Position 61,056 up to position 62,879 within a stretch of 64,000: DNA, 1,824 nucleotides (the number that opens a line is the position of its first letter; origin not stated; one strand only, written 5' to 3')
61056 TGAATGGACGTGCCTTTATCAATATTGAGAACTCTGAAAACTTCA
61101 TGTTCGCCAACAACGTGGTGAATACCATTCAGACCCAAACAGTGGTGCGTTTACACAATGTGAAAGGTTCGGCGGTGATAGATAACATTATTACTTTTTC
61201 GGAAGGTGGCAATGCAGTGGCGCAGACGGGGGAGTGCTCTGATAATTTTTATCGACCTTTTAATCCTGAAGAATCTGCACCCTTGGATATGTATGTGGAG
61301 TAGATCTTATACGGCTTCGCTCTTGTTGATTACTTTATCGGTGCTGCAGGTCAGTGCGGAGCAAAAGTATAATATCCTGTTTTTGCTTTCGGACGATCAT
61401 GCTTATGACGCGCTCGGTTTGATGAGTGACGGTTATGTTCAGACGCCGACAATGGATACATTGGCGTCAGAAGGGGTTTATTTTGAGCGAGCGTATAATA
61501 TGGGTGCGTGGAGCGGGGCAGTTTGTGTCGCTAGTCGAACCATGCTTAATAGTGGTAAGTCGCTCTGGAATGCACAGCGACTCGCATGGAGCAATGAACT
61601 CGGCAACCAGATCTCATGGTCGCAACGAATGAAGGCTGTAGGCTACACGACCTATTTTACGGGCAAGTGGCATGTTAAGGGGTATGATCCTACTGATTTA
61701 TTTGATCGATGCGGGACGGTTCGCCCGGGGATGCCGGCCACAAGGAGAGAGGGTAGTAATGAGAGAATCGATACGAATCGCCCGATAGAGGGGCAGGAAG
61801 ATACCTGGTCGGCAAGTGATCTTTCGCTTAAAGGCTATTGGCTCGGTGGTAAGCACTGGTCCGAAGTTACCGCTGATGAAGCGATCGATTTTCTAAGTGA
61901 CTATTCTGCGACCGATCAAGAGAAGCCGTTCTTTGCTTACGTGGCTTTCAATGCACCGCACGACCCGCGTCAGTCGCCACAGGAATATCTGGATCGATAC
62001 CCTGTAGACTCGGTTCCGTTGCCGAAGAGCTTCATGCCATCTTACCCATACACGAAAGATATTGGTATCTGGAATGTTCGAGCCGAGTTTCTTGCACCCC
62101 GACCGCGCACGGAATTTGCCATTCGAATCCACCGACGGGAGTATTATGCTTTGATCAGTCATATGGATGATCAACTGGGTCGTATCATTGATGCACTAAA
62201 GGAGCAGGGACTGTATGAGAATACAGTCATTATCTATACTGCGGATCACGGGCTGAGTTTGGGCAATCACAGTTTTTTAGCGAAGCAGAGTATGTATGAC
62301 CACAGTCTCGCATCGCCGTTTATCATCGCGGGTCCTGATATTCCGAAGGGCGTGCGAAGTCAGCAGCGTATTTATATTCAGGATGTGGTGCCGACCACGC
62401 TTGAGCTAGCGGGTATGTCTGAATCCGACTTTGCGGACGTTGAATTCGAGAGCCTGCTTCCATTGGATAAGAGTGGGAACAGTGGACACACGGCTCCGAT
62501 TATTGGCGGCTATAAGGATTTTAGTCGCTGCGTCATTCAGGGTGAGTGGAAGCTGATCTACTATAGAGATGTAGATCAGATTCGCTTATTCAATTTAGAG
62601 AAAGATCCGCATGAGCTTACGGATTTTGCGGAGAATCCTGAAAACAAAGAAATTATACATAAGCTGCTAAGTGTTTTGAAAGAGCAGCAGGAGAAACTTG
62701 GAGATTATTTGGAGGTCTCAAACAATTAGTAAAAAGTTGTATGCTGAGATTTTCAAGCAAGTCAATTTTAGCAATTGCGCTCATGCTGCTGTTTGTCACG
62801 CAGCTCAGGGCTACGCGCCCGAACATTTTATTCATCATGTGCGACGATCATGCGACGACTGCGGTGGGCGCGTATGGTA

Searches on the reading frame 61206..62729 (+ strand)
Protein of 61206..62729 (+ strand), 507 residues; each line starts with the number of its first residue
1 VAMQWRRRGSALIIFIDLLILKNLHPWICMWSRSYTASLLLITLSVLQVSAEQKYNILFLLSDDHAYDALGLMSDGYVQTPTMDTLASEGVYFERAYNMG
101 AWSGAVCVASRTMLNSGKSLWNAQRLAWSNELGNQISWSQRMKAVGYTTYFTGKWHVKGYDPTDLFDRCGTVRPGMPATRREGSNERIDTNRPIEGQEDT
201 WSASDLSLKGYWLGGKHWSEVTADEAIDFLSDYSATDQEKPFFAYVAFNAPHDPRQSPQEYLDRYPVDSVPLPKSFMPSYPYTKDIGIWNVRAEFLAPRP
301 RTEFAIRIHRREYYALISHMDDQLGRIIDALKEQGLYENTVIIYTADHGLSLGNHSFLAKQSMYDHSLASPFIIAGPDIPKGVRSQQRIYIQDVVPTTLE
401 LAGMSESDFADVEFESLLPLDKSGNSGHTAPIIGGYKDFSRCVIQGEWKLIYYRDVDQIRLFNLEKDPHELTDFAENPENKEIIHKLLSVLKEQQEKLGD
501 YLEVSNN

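Call 17: search_protein_families(library=pfam, proteins=[window:61206-62729:+], max_evalue=0.001)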
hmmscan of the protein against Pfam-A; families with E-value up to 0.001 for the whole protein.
window:61206-62729:+ (507 aa): 5 families
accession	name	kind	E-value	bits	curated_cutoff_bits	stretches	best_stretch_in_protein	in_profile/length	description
PF00884.28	Sulfatase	-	1.1e-44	153.4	25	1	56-404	2-301/301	Sulfatase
PF16347.10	SGSH_C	-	4.2e-14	53.4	29.3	1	353-496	1-153/154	N-sulphoglucosamine sulphohydrolase, C-terminal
PF01663.27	Phosphodiest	-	6.4e-06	26.4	23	1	312-352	183-223/342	Type I phosphodiesterase / nucleotide pyrophosphatase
PF01676.23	Metalloenzyme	-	7.3e-06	26.1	24.3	1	312-405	168-251/252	Metalloenzyme superfamily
PF02995.22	DUF229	-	1e-05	24.9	25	1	311-373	304-365/496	Protein of unknown function (DUF229)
